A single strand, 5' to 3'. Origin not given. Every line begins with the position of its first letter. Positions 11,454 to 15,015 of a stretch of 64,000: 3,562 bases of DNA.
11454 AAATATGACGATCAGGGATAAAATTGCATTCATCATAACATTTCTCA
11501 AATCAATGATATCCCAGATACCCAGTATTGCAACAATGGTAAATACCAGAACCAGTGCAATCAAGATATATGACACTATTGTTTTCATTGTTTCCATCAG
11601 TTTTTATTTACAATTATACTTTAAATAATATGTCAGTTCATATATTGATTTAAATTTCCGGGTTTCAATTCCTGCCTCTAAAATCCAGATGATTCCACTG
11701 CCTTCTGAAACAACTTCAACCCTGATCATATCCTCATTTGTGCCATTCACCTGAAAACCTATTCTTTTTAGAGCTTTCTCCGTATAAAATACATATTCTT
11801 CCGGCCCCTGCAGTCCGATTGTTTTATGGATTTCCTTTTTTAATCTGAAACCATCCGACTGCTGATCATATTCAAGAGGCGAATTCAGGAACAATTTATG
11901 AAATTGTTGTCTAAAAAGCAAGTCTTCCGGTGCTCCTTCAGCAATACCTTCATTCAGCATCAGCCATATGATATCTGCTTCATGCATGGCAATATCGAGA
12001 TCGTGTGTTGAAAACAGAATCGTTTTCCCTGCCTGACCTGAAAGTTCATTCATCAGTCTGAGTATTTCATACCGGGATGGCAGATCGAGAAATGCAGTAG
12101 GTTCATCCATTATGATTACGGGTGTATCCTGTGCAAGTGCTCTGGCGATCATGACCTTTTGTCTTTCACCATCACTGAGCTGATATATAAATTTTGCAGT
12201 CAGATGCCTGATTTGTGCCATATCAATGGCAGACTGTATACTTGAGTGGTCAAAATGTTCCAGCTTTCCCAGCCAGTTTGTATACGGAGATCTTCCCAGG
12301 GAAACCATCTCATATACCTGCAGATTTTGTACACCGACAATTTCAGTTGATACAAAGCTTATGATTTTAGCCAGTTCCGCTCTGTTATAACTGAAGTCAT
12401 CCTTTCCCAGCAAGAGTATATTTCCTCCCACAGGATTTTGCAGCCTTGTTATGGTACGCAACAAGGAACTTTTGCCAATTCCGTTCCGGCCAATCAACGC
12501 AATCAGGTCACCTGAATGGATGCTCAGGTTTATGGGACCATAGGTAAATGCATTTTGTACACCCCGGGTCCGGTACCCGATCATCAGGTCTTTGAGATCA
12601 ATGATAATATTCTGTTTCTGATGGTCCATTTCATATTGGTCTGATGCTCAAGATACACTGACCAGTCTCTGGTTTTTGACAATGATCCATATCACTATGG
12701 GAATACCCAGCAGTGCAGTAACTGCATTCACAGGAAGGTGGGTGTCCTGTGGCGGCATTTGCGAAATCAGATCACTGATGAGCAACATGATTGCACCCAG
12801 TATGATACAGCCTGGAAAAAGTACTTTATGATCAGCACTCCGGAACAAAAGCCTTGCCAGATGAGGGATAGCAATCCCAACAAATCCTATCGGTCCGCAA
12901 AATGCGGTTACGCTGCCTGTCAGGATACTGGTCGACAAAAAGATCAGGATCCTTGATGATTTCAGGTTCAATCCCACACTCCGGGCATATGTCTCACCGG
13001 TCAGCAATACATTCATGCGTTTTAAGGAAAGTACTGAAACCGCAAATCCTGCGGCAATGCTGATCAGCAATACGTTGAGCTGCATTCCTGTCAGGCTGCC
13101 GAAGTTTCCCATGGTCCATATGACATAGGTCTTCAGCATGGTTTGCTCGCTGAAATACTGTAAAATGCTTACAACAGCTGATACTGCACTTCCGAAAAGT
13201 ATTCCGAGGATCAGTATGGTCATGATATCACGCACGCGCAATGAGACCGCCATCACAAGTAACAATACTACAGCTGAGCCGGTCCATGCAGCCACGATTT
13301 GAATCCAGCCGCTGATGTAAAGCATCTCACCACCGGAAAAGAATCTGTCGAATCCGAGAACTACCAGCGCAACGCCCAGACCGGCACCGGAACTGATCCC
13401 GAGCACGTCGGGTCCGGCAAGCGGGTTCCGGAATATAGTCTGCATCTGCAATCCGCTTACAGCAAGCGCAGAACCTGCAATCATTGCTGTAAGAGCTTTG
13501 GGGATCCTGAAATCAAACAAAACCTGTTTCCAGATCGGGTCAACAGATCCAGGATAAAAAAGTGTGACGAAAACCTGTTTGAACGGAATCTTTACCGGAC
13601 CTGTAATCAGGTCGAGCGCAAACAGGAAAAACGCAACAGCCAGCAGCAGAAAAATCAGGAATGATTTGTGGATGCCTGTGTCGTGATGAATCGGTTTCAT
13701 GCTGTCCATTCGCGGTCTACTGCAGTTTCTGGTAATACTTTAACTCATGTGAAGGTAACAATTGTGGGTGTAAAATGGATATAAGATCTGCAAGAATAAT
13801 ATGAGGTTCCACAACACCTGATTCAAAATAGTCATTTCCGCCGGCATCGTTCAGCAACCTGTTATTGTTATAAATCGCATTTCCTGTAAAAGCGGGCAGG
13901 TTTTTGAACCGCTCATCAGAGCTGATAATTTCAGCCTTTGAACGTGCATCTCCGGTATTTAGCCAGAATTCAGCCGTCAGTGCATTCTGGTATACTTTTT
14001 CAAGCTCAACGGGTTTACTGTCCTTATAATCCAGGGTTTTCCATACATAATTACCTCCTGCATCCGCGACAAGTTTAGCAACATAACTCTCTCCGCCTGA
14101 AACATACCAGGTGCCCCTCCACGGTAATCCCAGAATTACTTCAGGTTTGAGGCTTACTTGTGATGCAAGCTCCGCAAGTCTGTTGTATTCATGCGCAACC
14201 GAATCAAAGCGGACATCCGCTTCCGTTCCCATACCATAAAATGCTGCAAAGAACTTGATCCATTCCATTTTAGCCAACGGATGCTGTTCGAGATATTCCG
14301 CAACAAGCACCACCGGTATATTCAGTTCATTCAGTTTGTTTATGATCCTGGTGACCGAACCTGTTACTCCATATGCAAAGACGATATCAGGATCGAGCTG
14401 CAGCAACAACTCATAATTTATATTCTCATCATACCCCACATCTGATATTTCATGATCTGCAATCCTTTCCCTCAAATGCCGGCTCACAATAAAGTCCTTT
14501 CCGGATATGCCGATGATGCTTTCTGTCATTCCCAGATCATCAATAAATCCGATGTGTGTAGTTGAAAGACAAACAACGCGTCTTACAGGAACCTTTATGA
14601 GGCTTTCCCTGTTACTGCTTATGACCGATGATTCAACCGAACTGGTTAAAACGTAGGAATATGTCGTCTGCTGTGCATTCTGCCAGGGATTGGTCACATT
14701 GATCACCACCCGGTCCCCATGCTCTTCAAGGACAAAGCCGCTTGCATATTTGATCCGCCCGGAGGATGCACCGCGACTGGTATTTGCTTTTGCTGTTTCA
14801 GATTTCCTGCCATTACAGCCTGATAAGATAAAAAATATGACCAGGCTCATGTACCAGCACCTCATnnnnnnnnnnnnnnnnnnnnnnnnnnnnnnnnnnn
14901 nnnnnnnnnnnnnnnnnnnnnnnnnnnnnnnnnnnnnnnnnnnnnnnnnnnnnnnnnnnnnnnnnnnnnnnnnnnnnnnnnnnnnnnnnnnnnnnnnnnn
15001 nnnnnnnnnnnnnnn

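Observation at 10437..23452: A cobalamin riboswitch heads a 13-kb single-strand gene string whose B12 uptake genes are interrupted by a secreted protease and a giant repeat protein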

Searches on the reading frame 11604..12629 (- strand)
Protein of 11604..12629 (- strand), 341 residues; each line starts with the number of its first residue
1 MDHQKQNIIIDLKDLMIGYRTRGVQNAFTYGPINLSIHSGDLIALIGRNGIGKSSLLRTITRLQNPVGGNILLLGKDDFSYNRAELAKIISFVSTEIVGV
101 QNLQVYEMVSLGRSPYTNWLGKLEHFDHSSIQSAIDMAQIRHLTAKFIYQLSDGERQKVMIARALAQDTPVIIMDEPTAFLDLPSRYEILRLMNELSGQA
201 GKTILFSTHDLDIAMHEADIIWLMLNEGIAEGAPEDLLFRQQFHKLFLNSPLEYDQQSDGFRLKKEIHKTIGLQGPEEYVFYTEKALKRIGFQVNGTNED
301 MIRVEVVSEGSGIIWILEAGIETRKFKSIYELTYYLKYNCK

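Call 3: search_protein_families(library=pfam, proteins=[window:11604-12629:-], max_evalue=0.01)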
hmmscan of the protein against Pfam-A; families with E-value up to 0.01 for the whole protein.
window:11604-12629:- (341 aa): 5 families
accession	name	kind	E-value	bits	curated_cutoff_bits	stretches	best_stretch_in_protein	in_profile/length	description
PF00005.33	ABC_tran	-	2.8e-27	96.4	25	1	32-179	3-137/137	ABC transporter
PF13304.12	AAA_21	-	6.3e-13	49.9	27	2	148-211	235-300/304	AAA domain, putative AbiEii toxin, Type IV TA system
PF02463.25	SMC_N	-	0.00013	21.9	40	0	143-200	135-190/220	RecF/RecN/SMC N terminal domain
PF13175.12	AAA_15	-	0.00036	20.7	32.1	1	41-65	24-48/374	AAA ATPase domain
PF13401.12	AAA_22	-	0.0011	19.7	27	1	40-211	5-126/130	AAA domain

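Call 4: search_protein_families(library=ncbifam, proteins=[window:11604-12629:-], max_evalue=0.01)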
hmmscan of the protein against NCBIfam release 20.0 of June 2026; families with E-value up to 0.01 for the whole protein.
window:11604-12629:- (341 aa): 191 families (the best 25 are shown)
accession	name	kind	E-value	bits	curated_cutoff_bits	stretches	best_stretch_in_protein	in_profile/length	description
NF008409.0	PRK11231.1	equivalog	2.1e-51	174.8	375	1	10-247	3-235/255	Fe(3+) dicitrate ABC transporter ATP-binding protein FecE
NF007082.0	PRK09536.1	equivalog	7.4e-44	150.4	537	1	32-247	21-236/402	corrinoid ABC transporter ATPase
TIGR03873.1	F420-0_ABC_ATP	hypoth_equivalog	3.3e-38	131.4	372.4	1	34-245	21-232/256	putative F420-0 ABC transporter ATP-binding protein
NF010068.0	PRK13548.1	equivalog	3.5e-38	131.2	261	1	32-248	23-241/261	heme ABC transporter ATP-binding protein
TIGR03771.1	anch_rpt_ABC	equivalog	3.8e-37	128.2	268.8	1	35-247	1-209/223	anchored repeat-type ABC transporter ATP-binding subunit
NF007863.0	PRK10575.1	equivalog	3.9e-37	128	433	1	30-243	27-241/265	Fe3+-hydroxamate ABC transporter ATP-binding protein FhuC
NF007606.0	PRK10253.1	equivalog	1.2e-36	126.5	497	1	32-242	25-236/266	iron-enterobactin ABC transporter ATP-binding protein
NF052485.1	sider_ATP_EitC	equivalog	7e-35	120.7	485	1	33-247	21-232/251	siderophore ABC transporter ATP-binding protein EitC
TIGR02315.1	ABC_phnC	equivalog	1.6e-33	116.1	266.1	1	32-222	20-217/243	phosphonate ABC transporter ATP-binding protein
NF053840.1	MnTportMntADein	equivalog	5.6e-31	107.9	400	1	14-252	6-234/240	manganese ABC transporter ATP-binding protein MntA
TIGR04520.1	ECF_ATPase_1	equivalog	1.3e-30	106.8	315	1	10-254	1-241/269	energy-coupling factor transporter ATPase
NF040873.1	AztA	equivalog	1.5e-30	106.2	220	1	33-221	11-189/191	zinc ABC transporter ATP-binding protein AztA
TIGR03608.1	L_ocin_972_ABC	subfamily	1.8e-29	102.7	254.85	1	32-221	16-204/206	putative bacteriocin export ABC transporter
TIGR01186.1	proV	subfamily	2.8e-29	102.4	326.6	1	33-239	12-219/363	betaine/proline/choline family ABC transporter ATP-binding protein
TIGR00968.1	3a0106s01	subfamily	7.2e-29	101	342.75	1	32-235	18-216/237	sulfate ABC transporter ATP-binding protein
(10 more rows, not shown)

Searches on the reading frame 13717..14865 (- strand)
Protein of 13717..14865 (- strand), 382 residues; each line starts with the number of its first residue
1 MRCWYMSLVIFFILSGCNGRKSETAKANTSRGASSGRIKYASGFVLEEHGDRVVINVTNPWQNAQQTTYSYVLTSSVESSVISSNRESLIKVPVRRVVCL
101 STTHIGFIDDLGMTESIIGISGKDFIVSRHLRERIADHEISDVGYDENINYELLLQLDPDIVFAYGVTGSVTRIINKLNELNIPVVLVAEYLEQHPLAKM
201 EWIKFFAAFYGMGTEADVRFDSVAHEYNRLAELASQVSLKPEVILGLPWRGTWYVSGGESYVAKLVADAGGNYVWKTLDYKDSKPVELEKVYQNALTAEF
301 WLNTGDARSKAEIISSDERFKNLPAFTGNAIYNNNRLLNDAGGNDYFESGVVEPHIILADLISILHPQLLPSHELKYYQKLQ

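Call 3: search_protein_families(library=pfam, proteins=[window:13717-14865:-], max_evalue=0.01)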
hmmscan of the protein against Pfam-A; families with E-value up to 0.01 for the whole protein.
window:13717-14865:- (382 aa): 1 family
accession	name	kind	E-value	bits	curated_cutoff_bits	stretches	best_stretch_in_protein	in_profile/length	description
PF01497.23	Peripla_BP_2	-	6.3e-20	72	27.5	1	97-331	1-228/235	Periplasmic binding protein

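Call 4: search_protein_families(library=ncbifam, proteins=[window:13717-14865:-], max_evalue=0.01)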
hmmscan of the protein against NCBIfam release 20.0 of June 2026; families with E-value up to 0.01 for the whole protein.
window:13717-14865:- (382 aa): 3 families
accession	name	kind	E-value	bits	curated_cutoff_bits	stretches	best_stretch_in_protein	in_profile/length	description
TIGR03659.1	IsdE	equivalog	5.3e-06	25.8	298.65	1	81-278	25-208/292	heme ABC transporter substrate-binding protein IsdE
NF002894.0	PRK03379.1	equivalog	0.00021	20.5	234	1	89-276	18-190/266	vitamin B12 ABC transporter substrate-binding protein BtuF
TIGR03212.1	uraD_N-term-dom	equivalog_domain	0.0018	17.4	424.6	1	160-309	68-214/297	allantoinase PuuE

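Call 71: search_solved_structures(query=window:13717-14865:-, max_evalue=0.001)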
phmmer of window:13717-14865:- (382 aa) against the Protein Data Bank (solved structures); distinct sequences matched with E-value up to 0.001: 0.
